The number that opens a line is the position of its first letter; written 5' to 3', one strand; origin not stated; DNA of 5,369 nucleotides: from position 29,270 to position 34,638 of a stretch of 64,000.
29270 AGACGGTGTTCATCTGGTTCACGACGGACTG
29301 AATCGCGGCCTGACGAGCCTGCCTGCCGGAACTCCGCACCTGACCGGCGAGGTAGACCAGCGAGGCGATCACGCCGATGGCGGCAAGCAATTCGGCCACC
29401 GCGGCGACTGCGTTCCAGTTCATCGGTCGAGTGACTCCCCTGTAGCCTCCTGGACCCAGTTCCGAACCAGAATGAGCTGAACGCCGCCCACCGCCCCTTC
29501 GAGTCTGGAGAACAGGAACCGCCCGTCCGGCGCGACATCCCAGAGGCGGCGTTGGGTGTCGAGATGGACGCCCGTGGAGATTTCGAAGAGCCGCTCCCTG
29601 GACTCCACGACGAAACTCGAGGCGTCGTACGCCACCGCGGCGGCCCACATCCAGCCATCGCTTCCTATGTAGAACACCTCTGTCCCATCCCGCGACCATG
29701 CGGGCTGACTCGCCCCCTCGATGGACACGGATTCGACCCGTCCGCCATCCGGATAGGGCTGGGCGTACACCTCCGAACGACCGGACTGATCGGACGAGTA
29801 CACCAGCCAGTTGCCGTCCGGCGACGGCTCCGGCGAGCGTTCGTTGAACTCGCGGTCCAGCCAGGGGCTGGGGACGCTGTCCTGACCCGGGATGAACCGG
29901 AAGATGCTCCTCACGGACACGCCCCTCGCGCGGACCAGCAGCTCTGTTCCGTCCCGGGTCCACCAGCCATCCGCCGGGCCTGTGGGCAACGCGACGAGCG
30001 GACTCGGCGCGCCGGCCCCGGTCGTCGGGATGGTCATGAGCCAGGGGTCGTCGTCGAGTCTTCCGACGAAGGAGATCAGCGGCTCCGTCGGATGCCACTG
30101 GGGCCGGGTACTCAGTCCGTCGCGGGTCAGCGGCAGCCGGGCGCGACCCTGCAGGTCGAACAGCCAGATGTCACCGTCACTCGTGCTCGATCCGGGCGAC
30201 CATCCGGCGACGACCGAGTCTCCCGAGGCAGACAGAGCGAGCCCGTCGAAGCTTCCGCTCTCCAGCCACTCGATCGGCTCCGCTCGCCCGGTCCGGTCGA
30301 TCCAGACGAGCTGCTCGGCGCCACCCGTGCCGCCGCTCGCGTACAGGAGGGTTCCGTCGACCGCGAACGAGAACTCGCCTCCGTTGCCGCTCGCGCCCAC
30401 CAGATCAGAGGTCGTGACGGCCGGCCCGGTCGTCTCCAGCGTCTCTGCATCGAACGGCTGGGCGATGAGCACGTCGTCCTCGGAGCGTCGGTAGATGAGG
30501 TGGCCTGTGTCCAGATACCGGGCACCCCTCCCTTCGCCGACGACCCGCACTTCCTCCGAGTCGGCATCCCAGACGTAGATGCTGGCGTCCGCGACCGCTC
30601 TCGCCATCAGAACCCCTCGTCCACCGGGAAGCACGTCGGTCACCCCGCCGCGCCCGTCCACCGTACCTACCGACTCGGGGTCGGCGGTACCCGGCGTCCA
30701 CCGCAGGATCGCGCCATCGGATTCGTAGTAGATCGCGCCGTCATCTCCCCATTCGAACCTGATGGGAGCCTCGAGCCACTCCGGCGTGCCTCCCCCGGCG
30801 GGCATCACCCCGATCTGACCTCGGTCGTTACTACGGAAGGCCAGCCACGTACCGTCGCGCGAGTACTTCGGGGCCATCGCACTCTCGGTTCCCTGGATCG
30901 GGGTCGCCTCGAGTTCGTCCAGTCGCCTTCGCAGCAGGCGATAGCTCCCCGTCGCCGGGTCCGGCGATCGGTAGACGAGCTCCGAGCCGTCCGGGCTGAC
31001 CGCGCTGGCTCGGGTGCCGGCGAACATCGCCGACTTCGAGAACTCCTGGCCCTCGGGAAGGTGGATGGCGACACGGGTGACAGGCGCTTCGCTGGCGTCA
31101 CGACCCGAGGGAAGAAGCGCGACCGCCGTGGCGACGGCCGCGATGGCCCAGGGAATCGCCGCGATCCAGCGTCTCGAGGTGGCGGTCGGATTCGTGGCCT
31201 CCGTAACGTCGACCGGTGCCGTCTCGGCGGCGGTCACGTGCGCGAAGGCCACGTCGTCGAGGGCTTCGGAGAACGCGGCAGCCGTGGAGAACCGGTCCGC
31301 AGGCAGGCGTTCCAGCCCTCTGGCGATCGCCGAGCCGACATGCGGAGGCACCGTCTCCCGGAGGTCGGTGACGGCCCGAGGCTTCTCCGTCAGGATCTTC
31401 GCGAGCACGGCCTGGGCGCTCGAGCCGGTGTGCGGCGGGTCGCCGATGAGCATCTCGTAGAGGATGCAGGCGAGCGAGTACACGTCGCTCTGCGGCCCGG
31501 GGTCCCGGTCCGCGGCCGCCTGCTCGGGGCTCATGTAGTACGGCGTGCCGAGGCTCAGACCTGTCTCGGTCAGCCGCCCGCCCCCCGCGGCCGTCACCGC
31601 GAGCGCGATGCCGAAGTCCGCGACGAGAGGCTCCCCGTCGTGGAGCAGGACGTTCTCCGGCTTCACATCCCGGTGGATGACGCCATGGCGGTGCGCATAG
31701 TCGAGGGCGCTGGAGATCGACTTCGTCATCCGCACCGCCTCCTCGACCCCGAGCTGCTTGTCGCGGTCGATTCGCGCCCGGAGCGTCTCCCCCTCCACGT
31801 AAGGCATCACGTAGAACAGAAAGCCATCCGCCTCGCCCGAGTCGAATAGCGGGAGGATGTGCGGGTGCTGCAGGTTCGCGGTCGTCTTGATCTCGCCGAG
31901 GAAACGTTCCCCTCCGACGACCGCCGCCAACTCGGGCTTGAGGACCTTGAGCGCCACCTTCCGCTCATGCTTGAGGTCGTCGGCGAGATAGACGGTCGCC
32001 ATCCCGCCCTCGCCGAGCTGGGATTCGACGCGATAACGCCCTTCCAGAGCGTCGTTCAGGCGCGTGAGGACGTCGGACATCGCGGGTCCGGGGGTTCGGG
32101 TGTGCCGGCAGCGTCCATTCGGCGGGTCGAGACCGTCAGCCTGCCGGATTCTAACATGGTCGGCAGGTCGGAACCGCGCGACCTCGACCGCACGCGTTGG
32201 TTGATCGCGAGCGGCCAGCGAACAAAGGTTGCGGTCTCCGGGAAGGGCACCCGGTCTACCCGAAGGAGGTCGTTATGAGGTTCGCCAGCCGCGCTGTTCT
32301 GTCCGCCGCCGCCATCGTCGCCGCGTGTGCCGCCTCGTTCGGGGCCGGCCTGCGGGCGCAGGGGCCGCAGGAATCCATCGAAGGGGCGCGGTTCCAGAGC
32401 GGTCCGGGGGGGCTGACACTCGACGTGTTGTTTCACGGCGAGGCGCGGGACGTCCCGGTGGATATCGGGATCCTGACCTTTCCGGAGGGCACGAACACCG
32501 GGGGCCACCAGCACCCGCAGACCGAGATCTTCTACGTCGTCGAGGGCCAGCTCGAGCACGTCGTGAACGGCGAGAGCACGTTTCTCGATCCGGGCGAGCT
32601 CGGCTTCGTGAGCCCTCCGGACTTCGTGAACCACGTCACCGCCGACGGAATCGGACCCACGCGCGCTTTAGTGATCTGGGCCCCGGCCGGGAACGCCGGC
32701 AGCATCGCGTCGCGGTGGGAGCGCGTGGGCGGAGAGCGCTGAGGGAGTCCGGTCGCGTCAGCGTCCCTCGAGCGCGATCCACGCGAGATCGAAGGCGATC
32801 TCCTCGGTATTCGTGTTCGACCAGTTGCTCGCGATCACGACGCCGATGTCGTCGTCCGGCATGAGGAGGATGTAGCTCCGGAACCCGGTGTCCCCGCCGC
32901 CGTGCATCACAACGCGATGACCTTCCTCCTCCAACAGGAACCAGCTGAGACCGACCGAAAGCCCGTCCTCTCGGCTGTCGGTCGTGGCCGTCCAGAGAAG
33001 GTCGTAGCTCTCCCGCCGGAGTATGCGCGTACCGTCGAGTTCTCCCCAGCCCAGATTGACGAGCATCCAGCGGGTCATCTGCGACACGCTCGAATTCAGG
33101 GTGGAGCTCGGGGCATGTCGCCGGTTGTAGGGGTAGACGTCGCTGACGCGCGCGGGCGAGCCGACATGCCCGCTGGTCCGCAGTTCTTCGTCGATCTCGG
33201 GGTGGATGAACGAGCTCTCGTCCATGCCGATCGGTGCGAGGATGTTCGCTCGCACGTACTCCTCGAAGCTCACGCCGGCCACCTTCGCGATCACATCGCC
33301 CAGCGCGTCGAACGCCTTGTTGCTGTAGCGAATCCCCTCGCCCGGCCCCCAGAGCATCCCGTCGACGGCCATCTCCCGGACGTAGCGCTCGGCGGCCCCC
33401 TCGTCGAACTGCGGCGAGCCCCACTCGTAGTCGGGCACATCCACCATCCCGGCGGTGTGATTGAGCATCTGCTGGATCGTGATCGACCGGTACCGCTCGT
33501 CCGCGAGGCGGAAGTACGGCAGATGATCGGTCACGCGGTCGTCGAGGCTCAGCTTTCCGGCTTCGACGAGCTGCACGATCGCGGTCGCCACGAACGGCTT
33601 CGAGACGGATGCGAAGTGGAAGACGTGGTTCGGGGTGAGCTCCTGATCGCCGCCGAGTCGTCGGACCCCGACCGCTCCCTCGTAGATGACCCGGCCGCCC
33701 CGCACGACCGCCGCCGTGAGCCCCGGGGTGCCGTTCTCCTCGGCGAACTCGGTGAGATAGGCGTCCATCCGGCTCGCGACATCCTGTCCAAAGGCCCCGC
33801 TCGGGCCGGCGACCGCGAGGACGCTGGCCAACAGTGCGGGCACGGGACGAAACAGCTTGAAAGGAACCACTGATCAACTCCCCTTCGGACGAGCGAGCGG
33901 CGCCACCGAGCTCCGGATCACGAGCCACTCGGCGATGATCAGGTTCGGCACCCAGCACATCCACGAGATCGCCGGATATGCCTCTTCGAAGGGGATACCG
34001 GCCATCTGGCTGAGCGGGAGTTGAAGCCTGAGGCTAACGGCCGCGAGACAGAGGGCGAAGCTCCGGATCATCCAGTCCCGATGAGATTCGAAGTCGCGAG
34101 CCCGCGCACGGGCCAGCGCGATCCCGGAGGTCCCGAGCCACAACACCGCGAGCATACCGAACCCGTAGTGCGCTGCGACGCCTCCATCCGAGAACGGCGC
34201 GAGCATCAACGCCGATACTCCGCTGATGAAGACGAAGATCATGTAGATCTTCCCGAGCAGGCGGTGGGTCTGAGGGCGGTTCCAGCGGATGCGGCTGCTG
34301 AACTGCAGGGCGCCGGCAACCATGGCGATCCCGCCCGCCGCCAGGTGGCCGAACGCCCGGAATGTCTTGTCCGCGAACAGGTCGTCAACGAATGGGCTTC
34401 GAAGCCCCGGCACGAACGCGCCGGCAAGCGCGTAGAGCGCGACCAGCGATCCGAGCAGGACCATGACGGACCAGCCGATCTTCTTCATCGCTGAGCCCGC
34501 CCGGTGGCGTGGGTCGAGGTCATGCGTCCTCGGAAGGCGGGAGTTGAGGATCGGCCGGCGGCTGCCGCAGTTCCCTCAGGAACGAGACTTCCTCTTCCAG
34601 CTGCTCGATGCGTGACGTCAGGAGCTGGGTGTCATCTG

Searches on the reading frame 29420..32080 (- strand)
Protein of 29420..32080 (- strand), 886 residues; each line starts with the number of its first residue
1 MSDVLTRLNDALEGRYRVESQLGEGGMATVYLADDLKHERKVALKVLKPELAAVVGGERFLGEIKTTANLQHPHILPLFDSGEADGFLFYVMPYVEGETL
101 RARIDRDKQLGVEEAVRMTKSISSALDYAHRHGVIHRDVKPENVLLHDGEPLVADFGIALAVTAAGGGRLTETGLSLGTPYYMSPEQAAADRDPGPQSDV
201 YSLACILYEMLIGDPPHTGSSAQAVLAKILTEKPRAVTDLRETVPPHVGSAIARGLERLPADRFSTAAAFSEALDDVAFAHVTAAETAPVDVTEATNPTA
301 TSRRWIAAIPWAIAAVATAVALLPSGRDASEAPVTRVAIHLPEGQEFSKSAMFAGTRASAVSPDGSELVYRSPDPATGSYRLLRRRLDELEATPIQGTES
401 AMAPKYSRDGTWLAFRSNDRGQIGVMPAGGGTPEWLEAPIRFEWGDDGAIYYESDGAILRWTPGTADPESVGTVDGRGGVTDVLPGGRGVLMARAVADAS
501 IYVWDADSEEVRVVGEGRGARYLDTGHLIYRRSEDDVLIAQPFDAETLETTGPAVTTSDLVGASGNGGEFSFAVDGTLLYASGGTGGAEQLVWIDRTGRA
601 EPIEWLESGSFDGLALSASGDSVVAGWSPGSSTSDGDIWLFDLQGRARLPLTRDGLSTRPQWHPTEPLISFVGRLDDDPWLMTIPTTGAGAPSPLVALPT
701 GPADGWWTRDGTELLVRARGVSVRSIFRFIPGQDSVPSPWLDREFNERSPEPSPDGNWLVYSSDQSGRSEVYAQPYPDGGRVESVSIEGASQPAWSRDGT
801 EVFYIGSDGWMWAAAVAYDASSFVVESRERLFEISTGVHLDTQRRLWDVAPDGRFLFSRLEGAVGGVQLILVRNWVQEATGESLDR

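Call 3: search_protein_families(library=pfam, proteins=[window:29420-32080:-], max_evalue=1)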
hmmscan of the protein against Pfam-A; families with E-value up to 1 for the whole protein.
window:29420-32080:- (886 aa): 6 families
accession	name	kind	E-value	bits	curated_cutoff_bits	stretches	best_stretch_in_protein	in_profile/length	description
PF00069.31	Pkinase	-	5.6e-46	157.5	31.7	1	16-268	1-256/263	Protein kinase domain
PF07714.23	PK_Tyr_Ser-Thr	-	1.8e-27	96.7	23.1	1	18-264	3-249/258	Protein tyrosine and serine/threonine kinase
PF07676.18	PD40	-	7e-09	35.9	20.9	1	740-772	4-37/38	WD40-like Beta Propeller Repeat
PF01636.29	APH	-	2.2e-05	24.8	23.2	1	129-158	165-196/239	Phosphotransferase enzyme family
PF03109.22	ABC1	-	0.003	17.2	22.9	1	91-163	146-218/244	ABC1 atypical kinase-like domain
PF01163.29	RIO1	-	0.24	11.4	22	1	91-159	84-151/187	RIO domain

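Call 4: search_protein_families(library=ncbifam, proteins=[window:29420-32080:-], max_evalue=1)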
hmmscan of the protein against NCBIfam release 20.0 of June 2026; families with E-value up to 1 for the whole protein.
window:29420-32080:- (886 aa): 24 families
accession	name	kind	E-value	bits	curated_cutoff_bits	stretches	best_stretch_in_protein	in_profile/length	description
NF033483.0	PknB_PASTA_kin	equivalog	2.7e-84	284.2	450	1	11-296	4-288/563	Stk1 family PASTA domain-containing Ser/Thr kinase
NF052427.1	StpK7MSMEG_1200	equivalog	1.8e-54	185.3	900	1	14-323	7-317/601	serine/threonine protein kinase StpK7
NF047741.1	antiphage_MADS6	equivalog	5.9e-49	167.1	460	2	85-289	270-472/612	methylation-associated defense system protein kinase MAD6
TIGR03903.1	TOMM_kin_cyc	equivalog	2.7e-39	134.8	705.75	1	39-284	3-254/1267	TOMM system kinase/cyclase fusion protein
NF009651.0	PRK13184.1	equivalog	4e-39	134.3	839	1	15-275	3-288/932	serine/threonine-protein kinase PknD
NF053615.1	SerThrKinAfsKStmc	equivalog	1e-26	93.9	1300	1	10-278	9-277/809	protein serine/threonine kinase AfsK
NF033442.0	BREX_PglW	equivalog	1.3e-24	86.1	990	2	9-147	507-643/1391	BREX system serine/threonine kinase PglW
NF038150.1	lanthi_synth_IV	equivalog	7.7e-24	84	650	1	11-288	186-460/851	class IV lanthionine synthetase LanL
TIGR02800.1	propeller_TolB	equivalog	1.1e-14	54.2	343.15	2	749-808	283-343/418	Tol-Pal system beta propeller repeat protein TolB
NF058632.1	SerThrKinPrkT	equivalog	1.3e-10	40.9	280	1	15-148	22-152/322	serine/threonine protein kinase PrkT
NF038151.1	lanthi_synth_III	equivalog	5.2e-10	38.4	575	1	13-212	219-424/833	class III lanthionine synthetase LanKC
NF043056.1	T4SS_LegK1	equivalog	7.2e-09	34.8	550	1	77-210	143-283/516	Dot/Icm T4SS effector kinase LegK1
TIGR03724.2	arch_bud32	equivalog_domain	6.7e-07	29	125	1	91-160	71-132/193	KEOPS complex kinase/ATPase Bud32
NF011464.0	PRK14879.1-7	equivalog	1.8e-06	27.9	246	1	90-159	83-149/221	Kae1-associated kinase Bud32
NF002183.0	PRK01029.1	equivalog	1.8e-06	27.3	405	1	748-805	284-344/429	Tol-Pal system protein TolB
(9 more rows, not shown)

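Call 36: search_protein_families(library=padloc, proteins=[window:29420-32080:-], max_evalue=0.1)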
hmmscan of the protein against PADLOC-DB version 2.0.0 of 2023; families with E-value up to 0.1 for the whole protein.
window:29420-32080:- (886 aa): 35 families (the best 25 are shown)
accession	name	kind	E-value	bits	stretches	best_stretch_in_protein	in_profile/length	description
PDLC04042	PD-T4-6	-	1.8e-84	281.8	1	10-285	5-280/292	-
PDLC04061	PD-T4-6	-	2.1e-83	279.6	1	8-309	10-321/510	-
PDLC04053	PD-T4-6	-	4e-83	277.4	1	10-299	5-293/311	-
PDLC04043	PD-T4-6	-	5.4e-82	274.2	1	9-321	10-320/452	-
PDLC04054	PD-T4-6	-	2.7e-73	245.4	1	11-300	8-296/347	-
PDLC04039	PD-T4-6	-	3.8e-73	245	1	14-346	14-346/458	-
PDLC04060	PD-T4-6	-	6.5e-70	234.4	1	11-284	5-276/486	-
PDLC04047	PD-T4-6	-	3e-67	225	1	10-295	6-288/327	-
PDLC04052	PD-T4-6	-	4.4e-66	222.1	1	11-292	6-291/496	-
PDLC04138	mad6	-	1.3e-64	217.3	1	7-278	44-314/659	mads_6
PDLC04040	PD-T4-6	-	2.2e-61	206.3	1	22-288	2-276/547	-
PDLC04048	PD-T4-6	-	2.5e-61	206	1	12-272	8-267/354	-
PDLC04057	PD-T4-6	-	9.8e-60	200.8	1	10-279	4-272/443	-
PDLC04041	PD-T4-6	-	1.4e-59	200.5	1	10-344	24-364/443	-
PDLC04064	PD-T4-6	-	1.3e-46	157.3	1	14-275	20-278/369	-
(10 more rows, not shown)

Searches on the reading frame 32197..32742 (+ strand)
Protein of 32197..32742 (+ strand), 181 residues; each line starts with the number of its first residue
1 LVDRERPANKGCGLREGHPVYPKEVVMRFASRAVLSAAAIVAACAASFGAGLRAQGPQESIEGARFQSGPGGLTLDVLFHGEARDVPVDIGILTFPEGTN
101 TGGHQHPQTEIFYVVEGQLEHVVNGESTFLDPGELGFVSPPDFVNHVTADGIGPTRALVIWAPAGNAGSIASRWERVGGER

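Call 85: search_protein_families(library=pfam, proteins=[window:32197-32742:+], max_evalue=0.001)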
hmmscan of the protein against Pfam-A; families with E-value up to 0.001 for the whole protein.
window:32197-32742:+ (181 aa): 2 families
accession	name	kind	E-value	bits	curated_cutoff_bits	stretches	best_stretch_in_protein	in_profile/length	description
PF07883.17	Cupin_2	-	1.2e-09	38.2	27.2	1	92-159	2-68/70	Cupin domain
PF02311.25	AraC_binding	-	0.00067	19.8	21.1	0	100-142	15-57/135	AraC-like ligand binding domain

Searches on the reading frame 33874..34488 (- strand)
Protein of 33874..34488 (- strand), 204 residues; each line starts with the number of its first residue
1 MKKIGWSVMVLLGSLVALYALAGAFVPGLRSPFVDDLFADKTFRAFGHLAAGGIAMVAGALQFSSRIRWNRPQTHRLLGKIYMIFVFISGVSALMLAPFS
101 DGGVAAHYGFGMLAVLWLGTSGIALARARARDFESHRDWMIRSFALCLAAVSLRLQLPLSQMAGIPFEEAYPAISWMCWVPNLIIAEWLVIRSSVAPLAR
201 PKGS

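Call 85: search_protein_families(library=pfam, proteins=[window:33874-34488:-], max_evalue=0.001)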
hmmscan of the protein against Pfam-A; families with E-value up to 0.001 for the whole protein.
window:33874-34488:- (204 aa): 1 family
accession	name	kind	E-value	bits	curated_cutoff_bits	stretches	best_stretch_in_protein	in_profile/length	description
PF10067.14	DUF2306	-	1.1e-42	146.1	31.6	1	46-189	2-146/147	Predicted membrane protein (DUF2306)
